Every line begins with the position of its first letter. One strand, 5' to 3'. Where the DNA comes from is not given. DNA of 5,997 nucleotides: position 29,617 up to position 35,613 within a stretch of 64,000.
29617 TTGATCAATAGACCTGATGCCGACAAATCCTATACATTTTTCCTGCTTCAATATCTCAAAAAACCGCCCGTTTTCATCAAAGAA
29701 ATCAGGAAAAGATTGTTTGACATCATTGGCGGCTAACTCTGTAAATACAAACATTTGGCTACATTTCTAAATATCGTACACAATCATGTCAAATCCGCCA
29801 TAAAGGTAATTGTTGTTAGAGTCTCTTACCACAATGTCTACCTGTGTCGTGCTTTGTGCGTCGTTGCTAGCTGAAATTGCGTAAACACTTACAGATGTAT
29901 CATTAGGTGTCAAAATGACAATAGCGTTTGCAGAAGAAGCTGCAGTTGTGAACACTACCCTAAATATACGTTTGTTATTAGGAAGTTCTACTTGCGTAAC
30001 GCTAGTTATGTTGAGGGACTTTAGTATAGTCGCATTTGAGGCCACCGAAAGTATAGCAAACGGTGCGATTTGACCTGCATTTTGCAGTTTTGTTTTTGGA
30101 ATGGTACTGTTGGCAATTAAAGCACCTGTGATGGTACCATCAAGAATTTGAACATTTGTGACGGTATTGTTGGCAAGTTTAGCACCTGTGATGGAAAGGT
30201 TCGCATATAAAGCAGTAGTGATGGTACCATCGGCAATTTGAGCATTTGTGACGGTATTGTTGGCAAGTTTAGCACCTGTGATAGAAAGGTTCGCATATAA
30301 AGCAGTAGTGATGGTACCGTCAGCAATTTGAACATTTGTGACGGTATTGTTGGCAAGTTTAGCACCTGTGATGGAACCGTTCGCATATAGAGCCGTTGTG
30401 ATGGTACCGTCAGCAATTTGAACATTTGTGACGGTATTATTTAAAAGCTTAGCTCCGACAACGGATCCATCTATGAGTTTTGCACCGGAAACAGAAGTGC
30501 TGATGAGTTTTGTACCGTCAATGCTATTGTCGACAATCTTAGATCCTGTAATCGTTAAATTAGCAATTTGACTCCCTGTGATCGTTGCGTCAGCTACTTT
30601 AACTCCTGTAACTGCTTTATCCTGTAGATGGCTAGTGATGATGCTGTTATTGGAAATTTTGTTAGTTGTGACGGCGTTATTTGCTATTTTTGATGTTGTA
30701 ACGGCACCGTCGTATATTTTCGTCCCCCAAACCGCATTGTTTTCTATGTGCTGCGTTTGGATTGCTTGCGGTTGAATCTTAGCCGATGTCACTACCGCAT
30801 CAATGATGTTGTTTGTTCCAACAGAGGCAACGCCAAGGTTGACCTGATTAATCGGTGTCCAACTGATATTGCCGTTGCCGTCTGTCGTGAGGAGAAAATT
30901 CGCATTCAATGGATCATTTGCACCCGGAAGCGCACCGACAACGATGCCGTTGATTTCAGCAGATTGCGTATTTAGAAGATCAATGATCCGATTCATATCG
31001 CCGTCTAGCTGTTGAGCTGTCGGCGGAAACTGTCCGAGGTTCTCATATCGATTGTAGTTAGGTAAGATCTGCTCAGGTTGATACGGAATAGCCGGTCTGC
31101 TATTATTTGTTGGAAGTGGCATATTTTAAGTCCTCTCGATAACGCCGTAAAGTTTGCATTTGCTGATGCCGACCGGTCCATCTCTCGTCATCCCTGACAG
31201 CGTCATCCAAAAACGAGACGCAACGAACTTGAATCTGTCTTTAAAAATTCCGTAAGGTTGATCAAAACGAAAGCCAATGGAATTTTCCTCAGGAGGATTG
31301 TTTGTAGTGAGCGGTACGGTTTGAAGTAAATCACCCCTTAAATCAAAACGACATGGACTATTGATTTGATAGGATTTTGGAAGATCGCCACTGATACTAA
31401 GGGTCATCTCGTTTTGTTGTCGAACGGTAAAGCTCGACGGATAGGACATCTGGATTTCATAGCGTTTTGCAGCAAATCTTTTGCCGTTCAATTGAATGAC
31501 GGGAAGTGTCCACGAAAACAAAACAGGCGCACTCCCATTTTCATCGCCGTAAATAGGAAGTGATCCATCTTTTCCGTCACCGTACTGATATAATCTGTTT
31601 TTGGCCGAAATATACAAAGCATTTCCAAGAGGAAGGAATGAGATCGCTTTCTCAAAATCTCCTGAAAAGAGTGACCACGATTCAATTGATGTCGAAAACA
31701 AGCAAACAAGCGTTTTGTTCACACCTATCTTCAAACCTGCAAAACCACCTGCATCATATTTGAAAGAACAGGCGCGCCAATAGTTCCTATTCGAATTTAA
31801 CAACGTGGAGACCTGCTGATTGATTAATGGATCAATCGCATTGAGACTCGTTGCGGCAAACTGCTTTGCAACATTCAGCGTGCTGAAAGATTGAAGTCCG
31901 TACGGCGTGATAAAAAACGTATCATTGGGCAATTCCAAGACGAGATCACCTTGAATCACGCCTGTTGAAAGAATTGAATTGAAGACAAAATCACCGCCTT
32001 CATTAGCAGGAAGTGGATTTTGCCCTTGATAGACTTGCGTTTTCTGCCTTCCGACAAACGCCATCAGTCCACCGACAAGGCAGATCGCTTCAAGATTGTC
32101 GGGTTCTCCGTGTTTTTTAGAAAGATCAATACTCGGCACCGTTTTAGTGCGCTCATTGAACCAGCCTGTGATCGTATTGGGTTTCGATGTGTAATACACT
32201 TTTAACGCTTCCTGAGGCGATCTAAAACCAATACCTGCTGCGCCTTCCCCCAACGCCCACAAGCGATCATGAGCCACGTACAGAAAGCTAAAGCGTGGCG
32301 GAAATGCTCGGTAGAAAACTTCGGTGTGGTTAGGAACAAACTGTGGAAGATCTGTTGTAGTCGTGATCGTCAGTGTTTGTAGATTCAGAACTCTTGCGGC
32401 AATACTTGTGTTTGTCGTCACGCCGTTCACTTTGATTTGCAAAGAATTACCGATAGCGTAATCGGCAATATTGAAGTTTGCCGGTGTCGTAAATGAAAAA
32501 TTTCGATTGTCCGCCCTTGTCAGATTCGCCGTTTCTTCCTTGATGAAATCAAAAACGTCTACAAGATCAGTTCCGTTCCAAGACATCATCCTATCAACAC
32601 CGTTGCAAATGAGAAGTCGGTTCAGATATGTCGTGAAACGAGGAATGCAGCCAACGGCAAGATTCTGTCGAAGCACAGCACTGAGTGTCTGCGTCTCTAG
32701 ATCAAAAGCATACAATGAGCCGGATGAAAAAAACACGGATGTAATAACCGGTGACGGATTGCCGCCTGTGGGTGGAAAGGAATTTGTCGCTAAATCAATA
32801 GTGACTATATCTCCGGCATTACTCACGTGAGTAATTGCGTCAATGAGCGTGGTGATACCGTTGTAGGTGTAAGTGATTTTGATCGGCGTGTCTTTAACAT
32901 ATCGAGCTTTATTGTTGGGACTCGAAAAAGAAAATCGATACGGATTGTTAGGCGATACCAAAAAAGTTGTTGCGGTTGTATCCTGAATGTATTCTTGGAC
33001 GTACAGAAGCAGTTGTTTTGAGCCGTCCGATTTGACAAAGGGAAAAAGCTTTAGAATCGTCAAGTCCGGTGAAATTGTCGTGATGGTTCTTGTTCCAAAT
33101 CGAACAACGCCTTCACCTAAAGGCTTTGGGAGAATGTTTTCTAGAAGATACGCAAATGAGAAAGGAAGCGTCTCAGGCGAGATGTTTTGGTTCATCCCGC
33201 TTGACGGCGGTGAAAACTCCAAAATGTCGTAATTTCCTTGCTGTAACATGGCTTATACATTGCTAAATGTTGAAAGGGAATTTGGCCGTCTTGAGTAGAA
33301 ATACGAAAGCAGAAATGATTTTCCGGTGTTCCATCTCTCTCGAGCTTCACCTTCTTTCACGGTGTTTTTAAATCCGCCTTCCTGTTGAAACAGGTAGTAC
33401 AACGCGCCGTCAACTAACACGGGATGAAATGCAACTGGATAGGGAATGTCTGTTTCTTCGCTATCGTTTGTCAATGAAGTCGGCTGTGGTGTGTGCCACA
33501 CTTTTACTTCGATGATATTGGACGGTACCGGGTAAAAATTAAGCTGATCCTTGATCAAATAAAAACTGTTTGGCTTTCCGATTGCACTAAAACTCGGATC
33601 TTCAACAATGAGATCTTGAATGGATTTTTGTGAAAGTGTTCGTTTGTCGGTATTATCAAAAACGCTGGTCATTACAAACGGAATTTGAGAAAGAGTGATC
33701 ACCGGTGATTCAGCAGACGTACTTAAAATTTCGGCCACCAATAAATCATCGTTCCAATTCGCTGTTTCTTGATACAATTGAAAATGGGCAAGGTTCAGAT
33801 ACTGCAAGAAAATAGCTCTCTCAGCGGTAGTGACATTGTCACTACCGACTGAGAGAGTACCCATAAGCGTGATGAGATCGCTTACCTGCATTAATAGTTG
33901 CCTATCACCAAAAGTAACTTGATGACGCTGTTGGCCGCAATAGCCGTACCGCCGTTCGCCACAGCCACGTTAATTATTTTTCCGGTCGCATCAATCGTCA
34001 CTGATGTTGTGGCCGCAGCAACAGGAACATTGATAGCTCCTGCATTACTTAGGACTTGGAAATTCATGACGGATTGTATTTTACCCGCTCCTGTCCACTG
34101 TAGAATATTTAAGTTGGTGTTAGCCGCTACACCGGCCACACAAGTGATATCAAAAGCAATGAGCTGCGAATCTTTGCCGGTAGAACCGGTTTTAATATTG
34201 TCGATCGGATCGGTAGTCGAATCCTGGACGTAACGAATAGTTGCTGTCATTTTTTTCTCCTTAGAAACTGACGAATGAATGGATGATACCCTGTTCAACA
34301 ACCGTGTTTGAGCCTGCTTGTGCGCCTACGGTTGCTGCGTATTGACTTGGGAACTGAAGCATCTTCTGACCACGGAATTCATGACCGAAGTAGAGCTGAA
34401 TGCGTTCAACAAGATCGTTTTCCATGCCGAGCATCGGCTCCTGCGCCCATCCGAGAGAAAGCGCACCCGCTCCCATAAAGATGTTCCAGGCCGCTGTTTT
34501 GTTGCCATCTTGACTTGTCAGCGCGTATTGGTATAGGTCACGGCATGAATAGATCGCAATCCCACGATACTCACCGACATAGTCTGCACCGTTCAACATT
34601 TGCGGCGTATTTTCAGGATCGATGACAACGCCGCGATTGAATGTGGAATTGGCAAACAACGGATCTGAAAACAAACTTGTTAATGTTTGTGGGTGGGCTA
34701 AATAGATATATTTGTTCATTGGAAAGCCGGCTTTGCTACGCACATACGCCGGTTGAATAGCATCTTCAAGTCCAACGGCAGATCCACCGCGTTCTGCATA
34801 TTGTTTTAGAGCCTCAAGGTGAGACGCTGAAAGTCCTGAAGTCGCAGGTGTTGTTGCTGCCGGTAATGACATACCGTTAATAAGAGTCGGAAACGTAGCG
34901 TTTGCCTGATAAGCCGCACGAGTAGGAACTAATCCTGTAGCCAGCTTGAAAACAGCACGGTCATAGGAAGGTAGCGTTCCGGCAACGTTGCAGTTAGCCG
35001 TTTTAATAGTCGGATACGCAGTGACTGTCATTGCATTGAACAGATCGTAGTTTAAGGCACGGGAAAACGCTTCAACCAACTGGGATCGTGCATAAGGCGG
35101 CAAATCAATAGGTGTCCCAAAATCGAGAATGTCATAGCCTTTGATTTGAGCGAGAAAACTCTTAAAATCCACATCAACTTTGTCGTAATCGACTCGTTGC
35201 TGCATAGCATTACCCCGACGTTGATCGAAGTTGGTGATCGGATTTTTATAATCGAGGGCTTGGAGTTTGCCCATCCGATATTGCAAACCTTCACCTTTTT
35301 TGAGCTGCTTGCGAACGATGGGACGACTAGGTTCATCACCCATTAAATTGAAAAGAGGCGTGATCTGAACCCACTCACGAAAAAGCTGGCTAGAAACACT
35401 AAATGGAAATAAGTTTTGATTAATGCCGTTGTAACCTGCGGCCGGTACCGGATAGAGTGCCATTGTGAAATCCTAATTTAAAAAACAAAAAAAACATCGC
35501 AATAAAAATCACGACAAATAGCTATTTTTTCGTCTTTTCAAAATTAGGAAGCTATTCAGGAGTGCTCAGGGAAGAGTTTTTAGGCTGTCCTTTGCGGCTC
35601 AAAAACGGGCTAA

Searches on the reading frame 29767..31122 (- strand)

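Call 8: search_protein_families(library=phrogs, proteins=[window:29767-31122:-], max_evalue=0.001)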
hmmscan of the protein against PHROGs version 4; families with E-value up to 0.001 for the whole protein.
window:29767-31122:- (451 aa): 14 families
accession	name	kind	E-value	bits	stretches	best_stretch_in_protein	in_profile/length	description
phrog_892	-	tail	1.4e-43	150.5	5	236-306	345-415/782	tail fiber protein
phrog_28766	-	tail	6e-33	114.9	3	176-269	126-219/472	tail fiber protein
phrog_13518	-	unknown function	5.8e-26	91.8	1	248-402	194-338/1230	-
phrog_21412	-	tail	2.5e-18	66.2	2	98-205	163-270/1452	tail fiber protein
phrog_7660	-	tail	2.1e-12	46.6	2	218-297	424-501/1656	tail fiber protein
phrog_32822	-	head and packaging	1.3e-09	37.3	1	85-334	903-1152/1548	virion structural protein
phrog_38396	-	tail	4.3e-09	35.6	0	202-258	1322-1378/1435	tail protein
phrog_15350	-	unknown function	5.2e-09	36.4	1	152-330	93-270/494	-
phrog_36443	-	unknown function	1.2e-08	34.3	1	251-347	379-475/1238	-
phrog_11548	-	moron, auxiliary metabolic gene and host takeover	5.6e-07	29.2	0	98-166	72-137/780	pectate lyase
phrog_26466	-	unknown function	2e-06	26.1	1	106-205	1795-1893/2337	-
phrog_923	-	unknown function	4.2e-06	25.8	0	250-406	793-926/990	-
phrog_31265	-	unknown function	6.1e-06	27.3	0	115-222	45-152/264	-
phrog_12514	-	unknown function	0.00094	19.6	0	144-253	134-243/287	-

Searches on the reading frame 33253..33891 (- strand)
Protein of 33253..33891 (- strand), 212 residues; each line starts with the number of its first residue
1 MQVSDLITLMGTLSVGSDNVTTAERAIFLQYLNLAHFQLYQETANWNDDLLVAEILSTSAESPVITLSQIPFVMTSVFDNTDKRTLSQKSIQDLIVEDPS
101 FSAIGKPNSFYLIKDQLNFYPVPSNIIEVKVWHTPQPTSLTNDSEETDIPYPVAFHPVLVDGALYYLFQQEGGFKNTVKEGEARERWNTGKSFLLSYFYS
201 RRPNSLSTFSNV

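Call 8: search_protein_families(library=phrogs, proteins=[window:33253-33891:-], max_evalue=0.001)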
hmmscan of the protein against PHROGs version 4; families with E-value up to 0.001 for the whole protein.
window:33253-33891:- (212 aa): 1 family
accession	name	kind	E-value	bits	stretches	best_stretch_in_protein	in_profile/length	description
phrog_10775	-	tail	2.9e-06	28.1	1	79-170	127-195/237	tail protein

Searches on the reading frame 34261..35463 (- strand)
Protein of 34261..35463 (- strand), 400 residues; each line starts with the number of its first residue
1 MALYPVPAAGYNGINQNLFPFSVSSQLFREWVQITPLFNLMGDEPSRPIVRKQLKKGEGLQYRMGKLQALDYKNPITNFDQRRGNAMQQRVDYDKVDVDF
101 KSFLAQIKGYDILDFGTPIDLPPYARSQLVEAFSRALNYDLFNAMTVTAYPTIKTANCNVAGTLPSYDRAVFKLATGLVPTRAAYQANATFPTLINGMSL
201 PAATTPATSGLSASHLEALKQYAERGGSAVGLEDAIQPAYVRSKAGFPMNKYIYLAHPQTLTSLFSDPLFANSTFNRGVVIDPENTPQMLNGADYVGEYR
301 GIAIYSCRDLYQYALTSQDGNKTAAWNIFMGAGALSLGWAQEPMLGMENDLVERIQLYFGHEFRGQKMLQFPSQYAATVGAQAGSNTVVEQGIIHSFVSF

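Call 5: search_protein_families(library=pfam, proteins=[window:34261-35463:-], max_evalue=0.01)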
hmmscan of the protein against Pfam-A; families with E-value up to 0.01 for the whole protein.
window:34261-35463:- (400 aa): 1 family
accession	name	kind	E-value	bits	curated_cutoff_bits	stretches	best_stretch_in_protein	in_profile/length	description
PF13252.12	Phage_capsid_3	-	3.3e-05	23.4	23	1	24-357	14-339/376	Phage capsid protein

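Call 6: search_protein_families(library=phrogs, proteins=[window:34261-35463:-], max_evalue=0.01)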
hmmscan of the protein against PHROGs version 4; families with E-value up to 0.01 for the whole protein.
window:34261-35463:- (400 aa): 1 family
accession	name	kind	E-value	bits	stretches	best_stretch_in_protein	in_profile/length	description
phrog_334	-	head and packaging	2.8e-14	54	1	20-352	14-334/381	major head protein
